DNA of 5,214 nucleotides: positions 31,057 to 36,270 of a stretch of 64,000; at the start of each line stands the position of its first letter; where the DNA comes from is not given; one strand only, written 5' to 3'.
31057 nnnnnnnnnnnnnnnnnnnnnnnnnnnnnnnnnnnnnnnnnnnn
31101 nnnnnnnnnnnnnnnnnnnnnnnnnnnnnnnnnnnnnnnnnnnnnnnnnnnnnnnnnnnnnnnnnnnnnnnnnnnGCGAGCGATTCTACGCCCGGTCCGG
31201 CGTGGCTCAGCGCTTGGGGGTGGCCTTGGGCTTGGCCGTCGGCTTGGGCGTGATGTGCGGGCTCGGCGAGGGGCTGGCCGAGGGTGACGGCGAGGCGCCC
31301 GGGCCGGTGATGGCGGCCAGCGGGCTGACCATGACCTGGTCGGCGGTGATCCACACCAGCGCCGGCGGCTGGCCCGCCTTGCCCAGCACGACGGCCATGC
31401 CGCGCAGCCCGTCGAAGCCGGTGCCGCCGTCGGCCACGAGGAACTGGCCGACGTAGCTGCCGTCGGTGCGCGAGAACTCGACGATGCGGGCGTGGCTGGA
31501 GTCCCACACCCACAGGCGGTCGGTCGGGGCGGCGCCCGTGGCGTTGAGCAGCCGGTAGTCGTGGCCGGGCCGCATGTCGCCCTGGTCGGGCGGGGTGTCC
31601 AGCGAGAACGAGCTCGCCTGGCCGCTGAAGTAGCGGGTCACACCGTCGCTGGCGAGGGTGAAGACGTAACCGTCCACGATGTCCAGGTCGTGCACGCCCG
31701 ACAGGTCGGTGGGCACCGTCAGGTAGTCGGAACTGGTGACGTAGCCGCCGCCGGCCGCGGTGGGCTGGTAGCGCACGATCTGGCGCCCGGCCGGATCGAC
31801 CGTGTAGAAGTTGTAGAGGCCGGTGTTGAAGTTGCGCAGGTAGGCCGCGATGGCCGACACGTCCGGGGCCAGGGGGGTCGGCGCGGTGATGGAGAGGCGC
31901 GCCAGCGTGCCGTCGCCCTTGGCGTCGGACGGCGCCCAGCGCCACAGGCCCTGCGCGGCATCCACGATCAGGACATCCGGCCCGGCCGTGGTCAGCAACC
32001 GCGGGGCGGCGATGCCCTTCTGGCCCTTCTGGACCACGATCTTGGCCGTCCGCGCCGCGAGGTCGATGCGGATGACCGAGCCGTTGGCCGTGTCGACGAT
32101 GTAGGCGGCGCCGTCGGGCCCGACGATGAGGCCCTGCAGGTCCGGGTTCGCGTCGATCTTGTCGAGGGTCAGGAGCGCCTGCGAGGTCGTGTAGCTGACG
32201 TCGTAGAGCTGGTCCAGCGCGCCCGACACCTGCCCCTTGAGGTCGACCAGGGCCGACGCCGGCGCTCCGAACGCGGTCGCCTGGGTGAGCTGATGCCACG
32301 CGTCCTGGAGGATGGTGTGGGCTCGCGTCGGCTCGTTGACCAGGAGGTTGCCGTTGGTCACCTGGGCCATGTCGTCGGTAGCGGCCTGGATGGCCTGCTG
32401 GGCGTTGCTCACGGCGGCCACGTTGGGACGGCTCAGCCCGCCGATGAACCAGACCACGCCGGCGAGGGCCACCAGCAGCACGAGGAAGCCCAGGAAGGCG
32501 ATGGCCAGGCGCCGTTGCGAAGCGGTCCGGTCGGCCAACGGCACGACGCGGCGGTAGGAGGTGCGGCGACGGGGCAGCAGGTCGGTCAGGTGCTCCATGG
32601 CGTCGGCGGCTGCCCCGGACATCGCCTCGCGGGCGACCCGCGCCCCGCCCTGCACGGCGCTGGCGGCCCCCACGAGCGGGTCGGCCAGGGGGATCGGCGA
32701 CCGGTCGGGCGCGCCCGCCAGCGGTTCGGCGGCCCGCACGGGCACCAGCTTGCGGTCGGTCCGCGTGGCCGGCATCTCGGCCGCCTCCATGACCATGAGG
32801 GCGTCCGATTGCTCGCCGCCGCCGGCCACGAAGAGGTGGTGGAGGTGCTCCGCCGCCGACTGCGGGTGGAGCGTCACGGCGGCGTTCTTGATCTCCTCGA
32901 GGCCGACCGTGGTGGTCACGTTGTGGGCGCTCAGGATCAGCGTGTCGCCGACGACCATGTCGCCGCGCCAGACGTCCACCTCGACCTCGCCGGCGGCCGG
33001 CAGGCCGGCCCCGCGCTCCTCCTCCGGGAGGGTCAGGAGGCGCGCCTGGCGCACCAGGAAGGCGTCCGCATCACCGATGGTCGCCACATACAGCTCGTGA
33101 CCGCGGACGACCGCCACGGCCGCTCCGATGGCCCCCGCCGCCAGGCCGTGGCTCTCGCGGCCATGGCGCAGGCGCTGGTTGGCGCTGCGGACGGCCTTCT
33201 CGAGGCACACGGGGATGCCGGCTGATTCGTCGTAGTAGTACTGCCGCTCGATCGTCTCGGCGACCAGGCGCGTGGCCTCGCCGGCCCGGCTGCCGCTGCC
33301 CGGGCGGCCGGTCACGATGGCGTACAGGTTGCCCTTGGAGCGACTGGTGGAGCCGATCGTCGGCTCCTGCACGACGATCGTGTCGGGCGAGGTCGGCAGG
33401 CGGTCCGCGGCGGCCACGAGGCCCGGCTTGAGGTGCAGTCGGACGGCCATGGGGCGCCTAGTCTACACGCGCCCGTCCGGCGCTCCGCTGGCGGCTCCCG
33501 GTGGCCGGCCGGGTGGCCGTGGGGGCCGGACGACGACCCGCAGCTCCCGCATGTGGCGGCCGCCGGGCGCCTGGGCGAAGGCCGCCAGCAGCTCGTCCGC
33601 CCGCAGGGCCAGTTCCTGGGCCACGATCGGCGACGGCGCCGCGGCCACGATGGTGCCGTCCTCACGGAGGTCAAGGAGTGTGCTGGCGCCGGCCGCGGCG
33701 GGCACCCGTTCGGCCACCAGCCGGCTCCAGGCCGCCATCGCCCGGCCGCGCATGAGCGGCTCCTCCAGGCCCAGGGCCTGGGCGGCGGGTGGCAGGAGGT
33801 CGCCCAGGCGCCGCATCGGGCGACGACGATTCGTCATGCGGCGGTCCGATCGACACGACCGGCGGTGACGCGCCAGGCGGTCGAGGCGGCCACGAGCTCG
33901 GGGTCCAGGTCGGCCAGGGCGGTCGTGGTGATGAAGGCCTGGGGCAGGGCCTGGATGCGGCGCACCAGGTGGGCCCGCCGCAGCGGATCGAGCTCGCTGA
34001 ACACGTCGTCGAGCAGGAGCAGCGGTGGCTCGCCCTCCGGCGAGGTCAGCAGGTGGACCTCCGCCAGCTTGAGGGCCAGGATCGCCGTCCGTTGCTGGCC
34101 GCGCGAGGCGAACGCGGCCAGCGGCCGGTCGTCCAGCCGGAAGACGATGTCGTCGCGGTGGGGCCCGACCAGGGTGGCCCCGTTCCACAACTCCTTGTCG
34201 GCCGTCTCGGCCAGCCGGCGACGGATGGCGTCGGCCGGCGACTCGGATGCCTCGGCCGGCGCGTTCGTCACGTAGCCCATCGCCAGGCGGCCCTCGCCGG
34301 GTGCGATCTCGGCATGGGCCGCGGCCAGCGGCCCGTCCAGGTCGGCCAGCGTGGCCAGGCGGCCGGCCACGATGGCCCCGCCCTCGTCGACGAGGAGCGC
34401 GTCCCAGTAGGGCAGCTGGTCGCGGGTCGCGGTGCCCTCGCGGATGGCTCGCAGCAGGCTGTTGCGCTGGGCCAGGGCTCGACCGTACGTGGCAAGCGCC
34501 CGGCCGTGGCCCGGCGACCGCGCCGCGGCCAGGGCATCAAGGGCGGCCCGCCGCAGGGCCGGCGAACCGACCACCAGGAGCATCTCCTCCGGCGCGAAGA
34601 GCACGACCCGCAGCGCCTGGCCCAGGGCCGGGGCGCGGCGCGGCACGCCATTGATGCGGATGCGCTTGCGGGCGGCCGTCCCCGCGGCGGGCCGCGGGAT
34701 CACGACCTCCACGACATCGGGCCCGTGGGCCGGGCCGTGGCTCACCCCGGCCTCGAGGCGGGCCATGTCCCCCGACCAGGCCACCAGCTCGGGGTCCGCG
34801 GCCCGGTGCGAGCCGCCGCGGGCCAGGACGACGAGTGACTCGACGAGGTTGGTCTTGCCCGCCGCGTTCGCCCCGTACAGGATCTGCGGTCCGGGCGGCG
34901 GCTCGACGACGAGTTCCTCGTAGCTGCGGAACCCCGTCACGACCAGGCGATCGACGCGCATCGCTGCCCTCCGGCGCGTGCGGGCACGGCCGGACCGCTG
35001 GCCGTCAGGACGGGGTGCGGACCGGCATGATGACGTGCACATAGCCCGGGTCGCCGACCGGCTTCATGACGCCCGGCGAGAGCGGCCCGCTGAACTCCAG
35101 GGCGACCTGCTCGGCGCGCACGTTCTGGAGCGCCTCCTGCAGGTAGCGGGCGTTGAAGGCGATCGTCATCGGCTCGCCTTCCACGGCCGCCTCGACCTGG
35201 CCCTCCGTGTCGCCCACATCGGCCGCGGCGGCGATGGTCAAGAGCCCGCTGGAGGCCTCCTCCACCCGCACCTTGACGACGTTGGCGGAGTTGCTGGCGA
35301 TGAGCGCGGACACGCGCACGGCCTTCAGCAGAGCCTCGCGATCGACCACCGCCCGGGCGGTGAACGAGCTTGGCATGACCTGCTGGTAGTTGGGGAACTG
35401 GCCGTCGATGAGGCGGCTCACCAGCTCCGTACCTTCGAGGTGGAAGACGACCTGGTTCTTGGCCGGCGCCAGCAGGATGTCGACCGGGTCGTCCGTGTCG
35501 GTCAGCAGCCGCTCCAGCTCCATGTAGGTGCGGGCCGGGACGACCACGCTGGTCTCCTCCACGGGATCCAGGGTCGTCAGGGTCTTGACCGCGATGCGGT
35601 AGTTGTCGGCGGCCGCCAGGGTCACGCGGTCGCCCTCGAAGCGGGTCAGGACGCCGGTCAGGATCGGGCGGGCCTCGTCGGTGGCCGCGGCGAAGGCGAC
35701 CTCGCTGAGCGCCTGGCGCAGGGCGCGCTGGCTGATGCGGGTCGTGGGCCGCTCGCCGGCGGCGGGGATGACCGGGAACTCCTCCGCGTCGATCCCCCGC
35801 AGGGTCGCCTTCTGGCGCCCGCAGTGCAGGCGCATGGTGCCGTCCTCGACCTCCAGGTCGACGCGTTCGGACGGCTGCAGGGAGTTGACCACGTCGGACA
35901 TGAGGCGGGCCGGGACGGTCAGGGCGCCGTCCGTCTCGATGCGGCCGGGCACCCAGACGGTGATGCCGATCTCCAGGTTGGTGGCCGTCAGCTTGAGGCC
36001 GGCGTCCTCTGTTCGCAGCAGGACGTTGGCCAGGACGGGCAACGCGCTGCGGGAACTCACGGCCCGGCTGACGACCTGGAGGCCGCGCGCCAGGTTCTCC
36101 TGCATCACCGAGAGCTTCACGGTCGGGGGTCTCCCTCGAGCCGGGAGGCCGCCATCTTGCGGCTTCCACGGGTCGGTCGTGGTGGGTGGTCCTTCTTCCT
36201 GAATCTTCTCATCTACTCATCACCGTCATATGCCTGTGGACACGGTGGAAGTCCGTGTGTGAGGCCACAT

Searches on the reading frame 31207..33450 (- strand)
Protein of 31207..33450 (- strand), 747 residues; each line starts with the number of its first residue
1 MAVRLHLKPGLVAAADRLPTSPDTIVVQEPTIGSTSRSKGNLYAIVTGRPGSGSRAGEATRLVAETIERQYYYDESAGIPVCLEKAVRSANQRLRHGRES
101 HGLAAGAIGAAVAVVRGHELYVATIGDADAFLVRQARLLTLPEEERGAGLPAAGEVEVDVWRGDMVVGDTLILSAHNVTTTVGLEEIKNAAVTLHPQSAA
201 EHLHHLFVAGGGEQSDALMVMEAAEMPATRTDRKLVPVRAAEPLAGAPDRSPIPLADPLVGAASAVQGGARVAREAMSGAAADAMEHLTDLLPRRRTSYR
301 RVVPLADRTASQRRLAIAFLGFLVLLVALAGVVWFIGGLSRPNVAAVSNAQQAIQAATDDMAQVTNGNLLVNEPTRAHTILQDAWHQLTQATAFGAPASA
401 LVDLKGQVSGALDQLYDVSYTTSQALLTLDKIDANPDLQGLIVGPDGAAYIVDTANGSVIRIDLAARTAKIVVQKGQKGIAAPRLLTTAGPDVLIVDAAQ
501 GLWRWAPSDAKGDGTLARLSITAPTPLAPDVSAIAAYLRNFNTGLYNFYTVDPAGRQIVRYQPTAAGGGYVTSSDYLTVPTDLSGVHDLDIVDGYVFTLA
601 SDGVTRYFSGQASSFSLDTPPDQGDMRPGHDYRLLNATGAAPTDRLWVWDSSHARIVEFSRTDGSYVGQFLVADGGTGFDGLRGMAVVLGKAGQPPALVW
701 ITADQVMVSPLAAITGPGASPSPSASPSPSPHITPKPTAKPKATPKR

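Call 8: search_protein_families(library=pfam, proteins=[window:31207-33450:-], max_evalue=0.01)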
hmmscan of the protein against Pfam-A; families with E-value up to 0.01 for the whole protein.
window:31207-33450:- (747 aa): 1 family
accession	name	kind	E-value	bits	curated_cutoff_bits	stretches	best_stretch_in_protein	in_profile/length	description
PF00481.26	PP2C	-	0.00041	20.6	20.3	1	23-136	17-130/255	Protein phosphatase 2C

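Call 39: search_protein_families(library=ncbifam, proteins=[window:31207-33450:-], max_evalue=0.01)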
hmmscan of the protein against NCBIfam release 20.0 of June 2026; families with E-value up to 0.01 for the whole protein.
window:31207-33450:- (747 aa): 2 families
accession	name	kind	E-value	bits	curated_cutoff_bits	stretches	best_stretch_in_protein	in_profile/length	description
NF033484.1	Stp1_PP2C_phos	equivalog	1.1e-06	28.3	230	1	52-139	34-123/232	Stp1/IreP family PP2C-type Ser/Thr phosphatase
NF053768.1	CIS12_fam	equivalog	0.0041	15.8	860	1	435-501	43-108/715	CIS12 family contractile injection system protein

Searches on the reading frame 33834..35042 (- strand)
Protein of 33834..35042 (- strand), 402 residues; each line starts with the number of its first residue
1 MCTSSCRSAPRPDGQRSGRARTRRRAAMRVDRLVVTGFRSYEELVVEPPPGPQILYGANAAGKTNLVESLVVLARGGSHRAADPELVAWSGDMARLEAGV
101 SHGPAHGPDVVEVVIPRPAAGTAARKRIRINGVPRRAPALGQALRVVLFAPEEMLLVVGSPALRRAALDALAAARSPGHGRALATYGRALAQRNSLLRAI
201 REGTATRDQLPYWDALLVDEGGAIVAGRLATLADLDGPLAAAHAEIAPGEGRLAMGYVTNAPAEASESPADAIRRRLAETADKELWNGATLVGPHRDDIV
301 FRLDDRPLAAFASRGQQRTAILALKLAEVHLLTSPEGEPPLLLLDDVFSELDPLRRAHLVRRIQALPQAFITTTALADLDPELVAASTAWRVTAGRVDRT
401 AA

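Call 33: search_protein_families(library=pfam, proteins=[window:33834-35042:-], max_evalue=0.001)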
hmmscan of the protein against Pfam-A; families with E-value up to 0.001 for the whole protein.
window:33834-35042:- (402 aa): 3 families
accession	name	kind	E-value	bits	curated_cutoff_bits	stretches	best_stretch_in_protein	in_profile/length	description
PF02463.25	SMC_N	-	3.1e-13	50.1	40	1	30-373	2-196/220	RecF/RecN/SMC N terminal domain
PF13304.12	AAA_21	-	3.1e-09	37.7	27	0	54-75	3-24/304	AAA domain, putative AbiEii toxin, Type IV TA system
PF13476.12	AAA_23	-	2.5e-05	25.4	27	1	32-77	1-46/201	AAA domain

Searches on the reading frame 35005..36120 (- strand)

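Call 33: search_protein_families(library=pfam, proteins=[window:35005-36120:-], max_evalue=0.001)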
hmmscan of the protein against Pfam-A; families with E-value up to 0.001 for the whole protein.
window:35005-36120:- (371 aa): 3 families
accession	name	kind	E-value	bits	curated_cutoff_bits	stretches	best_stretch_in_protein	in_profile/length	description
PF00712.24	DNA_pol3_beta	-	1.5e-36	125.6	24.4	2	1-119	1-120/120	DNA polymerase III beta subunit, N-terminal domain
PF02767.21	DNA_pol3_beta_2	-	1.3e-35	122.6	27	1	129-244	2-116/116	DNA polymerase III beta subunit, central domain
PF02768.20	DNA_pol3_beta_3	-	2.6e-24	85.8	27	1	247-368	2-121/121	DNA polymerase III beta subunit, C-terminal domain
